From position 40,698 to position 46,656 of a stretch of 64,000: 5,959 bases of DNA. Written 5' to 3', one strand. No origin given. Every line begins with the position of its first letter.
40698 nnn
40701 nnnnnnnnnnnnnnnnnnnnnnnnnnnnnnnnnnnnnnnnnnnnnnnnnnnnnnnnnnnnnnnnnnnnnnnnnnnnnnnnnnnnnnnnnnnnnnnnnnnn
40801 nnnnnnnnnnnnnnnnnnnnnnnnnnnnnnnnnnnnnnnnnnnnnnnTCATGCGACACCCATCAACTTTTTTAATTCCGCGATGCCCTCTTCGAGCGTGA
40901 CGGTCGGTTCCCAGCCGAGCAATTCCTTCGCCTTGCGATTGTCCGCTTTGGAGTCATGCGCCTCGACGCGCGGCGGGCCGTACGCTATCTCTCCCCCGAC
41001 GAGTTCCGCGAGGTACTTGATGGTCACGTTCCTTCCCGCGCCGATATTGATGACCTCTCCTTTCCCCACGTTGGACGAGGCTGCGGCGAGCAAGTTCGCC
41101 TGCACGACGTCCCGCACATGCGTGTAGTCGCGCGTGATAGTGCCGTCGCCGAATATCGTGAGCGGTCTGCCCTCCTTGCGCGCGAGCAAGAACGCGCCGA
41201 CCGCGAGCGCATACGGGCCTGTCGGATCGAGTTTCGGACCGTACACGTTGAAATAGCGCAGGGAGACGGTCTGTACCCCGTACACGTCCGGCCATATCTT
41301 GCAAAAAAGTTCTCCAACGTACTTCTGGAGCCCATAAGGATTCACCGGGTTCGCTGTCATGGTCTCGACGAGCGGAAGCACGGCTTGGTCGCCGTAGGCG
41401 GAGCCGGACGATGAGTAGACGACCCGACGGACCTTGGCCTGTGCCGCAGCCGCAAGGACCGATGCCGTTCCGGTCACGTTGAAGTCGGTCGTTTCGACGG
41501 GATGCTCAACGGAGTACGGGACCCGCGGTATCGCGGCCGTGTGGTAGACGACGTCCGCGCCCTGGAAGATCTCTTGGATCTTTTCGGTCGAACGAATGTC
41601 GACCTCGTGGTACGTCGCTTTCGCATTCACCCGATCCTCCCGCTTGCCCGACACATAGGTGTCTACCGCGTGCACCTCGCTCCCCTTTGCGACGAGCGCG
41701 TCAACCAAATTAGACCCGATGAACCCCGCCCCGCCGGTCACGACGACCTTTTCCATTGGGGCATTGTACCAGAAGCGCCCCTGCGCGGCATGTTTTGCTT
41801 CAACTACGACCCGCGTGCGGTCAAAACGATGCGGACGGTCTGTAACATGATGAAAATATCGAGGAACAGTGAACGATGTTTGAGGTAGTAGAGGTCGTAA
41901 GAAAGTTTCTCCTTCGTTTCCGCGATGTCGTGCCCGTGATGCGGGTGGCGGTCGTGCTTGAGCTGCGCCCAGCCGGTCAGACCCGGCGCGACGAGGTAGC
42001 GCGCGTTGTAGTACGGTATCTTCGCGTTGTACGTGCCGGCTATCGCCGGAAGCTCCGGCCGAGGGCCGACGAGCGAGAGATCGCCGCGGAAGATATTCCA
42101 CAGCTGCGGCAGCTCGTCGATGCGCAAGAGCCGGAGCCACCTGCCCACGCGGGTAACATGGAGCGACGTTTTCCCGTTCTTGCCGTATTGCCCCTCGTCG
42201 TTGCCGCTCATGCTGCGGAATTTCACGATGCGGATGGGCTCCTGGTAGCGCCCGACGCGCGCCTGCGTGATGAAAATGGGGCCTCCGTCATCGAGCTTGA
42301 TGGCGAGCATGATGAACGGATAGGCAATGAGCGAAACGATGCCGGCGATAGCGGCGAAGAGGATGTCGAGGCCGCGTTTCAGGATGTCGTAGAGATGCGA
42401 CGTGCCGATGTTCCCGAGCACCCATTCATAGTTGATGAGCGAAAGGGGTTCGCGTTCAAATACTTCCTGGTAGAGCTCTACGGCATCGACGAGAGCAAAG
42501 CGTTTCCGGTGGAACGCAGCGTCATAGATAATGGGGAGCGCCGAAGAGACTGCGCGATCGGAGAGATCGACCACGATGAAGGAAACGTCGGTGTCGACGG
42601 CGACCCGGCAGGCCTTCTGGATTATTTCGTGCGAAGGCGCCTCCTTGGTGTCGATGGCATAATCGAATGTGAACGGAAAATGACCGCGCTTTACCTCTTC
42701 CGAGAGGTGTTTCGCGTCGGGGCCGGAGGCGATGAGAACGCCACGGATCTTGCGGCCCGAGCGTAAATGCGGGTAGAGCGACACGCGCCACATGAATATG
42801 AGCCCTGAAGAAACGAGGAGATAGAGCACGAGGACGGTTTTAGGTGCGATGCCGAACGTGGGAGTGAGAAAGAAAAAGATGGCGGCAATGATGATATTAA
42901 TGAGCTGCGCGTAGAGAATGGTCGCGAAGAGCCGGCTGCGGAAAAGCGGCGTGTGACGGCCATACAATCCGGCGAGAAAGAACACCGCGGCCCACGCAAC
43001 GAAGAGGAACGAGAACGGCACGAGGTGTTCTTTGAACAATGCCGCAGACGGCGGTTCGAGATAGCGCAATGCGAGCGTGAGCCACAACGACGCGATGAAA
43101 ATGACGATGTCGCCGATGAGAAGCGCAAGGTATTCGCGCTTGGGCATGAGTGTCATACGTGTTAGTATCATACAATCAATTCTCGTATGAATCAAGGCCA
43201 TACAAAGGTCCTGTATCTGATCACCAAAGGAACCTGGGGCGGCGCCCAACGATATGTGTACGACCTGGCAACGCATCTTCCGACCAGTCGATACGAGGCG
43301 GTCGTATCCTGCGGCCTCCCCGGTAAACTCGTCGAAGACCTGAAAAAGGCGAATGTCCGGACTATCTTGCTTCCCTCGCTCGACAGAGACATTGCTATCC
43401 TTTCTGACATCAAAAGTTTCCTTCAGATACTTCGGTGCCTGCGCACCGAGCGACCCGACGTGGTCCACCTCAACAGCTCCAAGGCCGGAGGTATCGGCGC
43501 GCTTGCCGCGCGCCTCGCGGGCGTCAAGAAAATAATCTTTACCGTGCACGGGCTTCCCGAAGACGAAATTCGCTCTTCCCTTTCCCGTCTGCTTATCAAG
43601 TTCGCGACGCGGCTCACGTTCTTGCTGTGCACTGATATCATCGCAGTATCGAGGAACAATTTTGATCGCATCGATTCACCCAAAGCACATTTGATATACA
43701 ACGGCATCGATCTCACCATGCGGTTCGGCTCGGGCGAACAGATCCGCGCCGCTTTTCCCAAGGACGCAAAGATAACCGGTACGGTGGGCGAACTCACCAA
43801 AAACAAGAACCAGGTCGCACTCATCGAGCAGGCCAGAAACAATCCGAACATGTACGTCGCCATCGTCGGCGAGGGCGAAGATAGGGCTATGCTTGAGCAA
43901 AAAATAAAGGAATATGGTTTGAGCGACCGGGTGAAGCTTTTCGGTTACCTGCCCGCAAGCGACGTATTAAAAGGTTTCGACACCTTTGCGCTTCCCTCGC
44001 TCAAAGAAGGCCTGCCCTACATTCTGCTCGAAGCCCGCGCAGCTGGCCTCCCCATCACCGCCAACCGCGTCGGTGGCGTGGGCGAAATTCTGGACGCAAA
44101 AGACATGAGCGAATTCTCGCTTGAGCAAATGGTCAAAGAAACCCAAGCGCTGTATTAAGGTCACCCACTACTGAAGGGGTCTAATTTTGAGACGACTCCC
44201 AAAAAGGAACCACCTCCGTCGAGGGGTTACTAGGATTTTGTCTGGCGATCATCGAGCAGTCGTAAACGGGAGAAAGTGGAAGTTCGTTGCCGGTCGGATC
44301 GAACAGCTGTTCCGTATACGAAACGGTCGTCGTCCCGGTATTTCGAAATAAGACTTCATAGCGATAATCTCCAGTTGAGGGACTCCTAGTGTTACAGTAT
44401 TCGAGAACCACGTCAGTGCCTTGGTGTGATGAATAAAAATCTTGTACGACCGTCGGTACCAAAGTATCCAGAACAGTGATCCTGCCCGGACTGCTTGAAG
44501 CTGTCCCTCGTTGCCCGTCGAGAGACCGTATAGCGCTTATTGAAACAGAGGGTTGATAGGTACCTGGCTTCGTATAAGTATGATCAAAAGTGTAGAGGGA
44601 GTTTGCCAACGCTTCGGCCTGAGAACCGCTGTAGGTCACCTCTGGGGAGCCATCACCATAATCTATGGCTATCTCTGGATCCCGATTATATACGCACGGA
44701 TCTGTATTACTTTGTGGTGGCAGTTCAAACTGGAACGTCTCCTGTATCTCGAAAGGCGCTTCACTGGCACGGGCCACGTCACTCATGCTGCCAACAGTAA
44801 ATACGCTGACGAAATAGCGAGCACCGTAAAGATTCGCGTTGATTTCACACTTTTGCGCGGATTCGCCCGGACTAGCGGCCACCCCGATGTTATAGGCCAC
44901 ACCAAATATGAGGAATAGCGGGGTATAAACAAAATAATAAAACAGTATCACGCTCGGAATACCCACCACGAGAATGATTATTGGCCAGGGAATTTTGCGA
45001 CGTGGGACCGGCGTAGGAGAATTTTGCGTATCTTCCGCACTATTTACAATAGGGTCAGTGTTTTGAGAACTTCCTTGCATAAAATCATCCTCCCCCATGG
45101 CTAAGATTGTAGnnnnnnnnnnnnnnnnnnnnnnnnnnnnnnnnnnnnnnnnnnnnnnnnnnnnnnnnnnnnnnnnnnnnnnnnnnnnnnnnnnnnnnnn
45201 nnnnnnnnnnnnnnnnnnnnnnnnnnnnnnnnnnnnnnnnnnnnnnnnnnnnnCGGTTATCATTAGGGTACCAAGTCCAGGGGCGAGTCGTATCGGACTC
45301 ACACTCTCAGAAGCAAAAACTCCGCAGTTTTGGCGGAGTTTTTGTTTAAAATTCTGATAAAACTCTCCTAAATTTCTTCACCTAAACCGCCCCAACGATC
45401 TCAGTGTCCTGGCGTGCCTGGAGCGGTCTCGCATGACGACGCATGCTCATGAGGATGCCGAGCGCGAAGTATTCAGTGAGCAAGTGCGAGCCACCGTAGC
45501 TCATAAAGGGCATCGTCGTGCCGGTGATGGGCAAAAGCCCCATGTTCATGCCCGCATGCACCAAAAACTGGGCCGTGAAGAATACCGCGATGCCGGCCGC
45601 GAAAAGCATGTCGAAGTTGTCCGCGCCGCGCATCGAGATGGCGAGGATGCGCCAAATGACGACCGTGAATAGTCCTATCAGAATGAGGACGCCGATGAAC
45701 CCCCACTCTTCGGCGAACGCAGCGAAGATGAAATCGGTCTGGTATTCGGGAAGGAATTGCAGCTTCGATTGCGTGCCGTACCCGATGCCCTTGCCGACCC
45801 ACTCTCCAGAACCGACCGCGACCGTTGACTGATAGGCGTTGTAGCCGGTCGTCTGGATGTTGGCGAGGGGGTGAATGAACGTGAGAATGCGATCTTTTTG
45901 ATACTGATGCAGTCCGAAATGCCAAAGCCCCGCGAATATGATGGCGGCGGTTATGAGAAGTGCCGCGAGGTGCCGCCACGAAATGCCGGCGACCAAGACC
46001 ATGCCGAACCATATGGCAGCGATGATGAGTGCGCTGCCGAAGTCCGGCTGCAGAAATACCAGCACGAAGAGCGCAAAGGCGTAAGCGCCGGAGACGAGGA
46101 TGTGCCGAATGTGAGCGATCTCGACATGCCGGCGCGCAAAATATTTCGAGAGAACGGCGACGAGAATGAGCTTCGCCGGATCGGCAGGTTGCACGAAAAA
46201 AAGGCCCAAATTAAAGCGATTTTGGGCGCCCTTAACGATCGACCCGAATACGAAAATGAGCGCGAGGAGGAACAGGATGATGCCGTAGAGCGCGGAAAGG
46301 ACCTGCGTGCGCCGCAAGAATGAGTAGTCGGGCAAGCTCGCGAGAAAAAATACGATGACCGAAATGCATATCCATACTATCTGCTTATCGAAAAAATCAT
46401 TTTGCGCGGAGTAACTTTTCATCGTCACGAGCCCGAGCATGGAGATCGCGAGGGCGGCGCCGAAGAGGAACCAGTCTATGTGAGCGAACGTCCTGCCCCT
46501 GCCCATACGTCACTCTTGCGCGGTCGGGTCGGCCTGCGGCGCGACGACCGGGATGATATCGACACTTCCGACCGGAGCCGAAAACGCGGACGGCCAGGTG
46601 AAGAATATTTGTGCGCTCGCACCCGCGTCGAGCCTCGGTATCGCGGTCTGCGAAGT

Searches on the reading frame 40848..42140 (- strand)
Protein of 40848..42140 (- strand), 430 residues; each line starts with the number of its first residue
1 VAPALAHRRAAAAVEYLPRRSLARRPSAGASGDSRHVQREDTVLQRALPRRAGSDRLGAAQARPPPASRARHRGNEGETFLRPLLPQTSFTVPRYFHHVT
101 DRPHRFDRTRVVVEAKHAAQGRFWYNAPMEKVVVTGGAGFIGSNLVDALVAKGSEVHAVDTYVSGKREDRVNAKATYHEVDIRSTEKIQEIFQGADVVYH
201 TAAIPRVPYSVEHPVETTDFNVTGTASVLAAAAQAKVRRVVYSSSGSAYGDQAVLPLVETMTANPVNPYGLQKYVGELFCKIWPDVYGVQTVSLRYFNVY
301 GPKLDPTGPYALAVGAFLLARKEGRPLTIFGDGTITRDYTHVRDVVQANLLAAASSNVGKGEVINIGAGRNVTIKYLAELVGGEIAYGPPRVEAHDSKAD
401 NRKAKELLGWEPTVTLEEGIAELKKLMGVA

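Call 68: search_protein_families(library=pfam, max_evalue=0.001, proteins=[window:40848-42140:-])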
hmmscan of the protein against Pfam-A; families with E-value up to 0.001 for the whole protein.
window:40848-42140:- (430 aa): 11 families
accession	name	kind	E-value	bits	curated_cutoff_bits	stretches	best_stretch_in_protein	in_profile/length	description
PF01370.27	Epimerase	-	3e-58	197.5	20.9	1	132-367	1-240/240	NAD dependent epimerase/dehydratase family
PF16363.11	GDP_Man_Dehyd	-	3.1e-51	175.2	27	1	134-422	2-331/332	GDP-mannose 4,6 dehydratase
PF01073.25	3Beta_HSD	-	2.8e-27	95.9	22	1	133-354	1-230/280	3-beta hydroxysteroid dehydrogenase/isomerase family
PF02719.21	Polysacc_synt_2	-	1.1e-18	67.9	20.2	1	132-380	1-242/293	Polysaccharide biosynthesis protein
PF04321.23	RmlD_sub_bind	-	2.3e-15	56.9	27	1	131-405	2-251/287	RmlD substrate binding domain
PF13460.12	NAD_binding_10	-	3.3e-11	43.8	27.2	1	136-251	1-104/184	NAD(P)H-binding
PF07993.18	NAD_binding_4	-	4.4e-10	39.6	20.1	1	184-255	78-145/258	Male sterility protein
PF05368.20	NmrA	-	4.5e-08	33.5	27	1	130-248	3-110/298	NmrA-like family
PF00056.29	Ldh_1_N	-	7e-05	23.3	27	1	131-208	2-83/141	lactate/malate dehydrogenase, NAD binding domain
PF00106.31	adh_short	-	0.0001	22.3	26.6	1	131-234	2-121/195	short chain dehydrogenase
PF01262.27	AlaDh_PNT_C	-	0.00051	20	23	0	131-205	30-103/214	Alanine dehydrogenase/PNT, C-terminal domain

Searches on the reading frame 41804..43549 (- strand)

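Call 68: search_protein_families(library=pfam, max_evalue=0.001, proteins=[window:41804-43549:-])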
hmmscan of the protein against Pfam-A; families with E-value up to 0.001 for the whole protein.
window:41804-43549:- (581 aa): 1 family
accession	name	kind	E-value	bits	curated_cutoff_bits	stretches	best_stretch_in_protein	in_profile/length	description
PF02397.22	Bac_transf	-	2.5e-54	184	27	1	391-576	1-178/179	Bacterial sugar transferase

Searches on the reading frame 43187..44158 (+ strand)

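Call 68: search_protein_families(library=pfam, max_evalue=0.001, proteins=[window:43187-44158:+])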
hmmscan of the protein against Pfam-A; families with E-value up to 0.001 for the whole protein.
window:43187-44158:+ (323 aa): 5 families
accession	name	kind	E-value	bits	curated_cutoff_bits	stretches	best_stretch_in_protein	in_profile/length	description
PF00534.26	Glycos_transf_1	-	5.6e-23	81.8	26.4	1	189-304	10-133/172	Glycosyl transferases group 1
PF13439.12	Glyco_transf_4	-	3.5e-22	79.7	28.5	1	17-176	1-168/170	Glycosyltransferase Family 4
PF13692.12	Glyco_trans_1_4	-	1.7e-17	64.5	27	1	196-304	3-117/142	Glycosyl transferases group 1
PF13579.12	Glyco_trans_4_4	-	3.7e-13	50.5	29.7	1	18-143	1-123/158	Glycosyl transferase 4-like domain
PF13477.12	Glyco_trans_4_2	-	9.9e-09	35.9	23.4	1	7-142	1-130/139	Glycosyl transferase 4-like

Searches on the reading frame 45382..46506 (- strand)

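Call 68: search_protein_families(library=pfam, max_evalue=0.001, proteins=[window:45382-46506:-])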
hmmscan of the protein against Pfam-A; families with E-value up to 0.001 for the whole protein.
window:45382-46506:- (374 aa): 1 family
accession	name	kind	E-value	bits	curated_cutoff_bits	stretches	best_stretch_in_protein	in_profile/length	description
PF01098.24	FTSW_RODA_SPOVE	-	4.6e-86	289.5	26.4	1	12-360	11-355/356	Cell cycle protein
